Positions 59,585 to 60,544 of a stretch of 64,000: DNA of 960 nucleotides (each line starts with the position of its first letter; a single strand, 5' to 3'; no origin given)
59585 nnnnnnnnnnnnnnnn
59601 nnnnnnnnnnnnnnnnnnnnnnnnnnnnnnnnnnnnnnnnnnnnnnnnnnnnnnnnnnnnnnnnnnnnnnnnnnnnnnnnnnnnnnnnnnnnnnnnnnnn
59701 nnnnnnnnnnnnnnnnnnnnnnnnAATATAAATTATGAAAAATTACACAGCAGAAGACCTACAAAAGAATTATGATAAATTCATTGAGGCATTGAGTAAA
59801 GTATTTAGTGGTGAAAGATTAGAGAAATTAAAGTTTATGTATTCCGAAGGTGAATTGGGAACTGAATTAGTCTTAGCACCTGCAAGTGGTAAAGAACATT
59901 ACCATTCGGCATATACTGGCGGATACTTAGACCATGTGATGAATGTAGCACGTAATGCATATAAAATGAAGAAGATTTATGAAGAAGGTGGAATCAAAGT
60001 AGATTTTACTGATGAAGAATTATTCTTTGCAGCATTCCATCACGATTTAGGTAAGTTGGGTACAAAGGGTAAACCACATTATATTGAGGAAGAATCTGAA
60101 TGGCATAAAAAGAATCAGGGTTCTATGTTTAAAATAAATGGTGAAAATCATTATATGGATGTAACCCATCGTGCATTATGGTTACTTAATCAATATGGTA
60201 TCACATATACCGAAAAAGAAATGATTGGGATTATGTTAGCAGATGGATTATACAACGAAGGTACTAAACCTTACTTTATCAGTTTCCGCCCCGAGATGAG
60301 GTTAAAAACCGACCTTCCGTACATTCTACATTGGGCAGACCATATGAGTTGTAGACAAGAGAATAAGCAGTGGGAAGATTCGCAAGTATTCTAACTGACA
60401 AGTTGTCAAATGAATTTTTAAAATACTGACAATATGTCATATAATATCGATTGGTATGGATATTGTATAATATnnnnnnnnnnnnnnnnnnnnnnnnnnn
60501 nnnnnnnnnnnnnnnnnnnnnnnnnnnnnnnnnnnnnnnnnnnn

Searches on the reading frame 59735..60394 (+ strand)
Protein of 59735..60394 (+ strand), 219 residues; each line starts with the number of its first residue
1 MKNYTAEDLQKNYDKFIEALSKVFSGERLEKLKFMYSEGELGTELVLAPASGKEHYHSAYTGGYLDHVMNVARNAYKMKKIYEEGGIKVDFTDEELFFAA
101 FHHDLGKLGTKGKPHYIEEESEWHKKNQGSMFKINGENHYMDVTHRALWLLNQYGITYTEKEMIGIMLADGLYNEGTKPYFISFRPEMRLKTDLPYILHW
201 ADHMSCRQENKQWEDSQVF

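Call 79: search_protein_families(library=pfam, max_evalue=0.001, proteins=[window:59735-60394:+])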
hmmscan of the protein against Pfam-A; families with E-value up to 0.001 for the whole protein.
window:59735-60394:+ (219 aa): 1 family
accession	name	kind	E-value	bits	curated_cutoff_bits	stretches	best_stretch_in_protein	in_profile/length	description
PF01966.28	HD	-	0.00059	20.5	22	1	64-127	1-61/116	HD domain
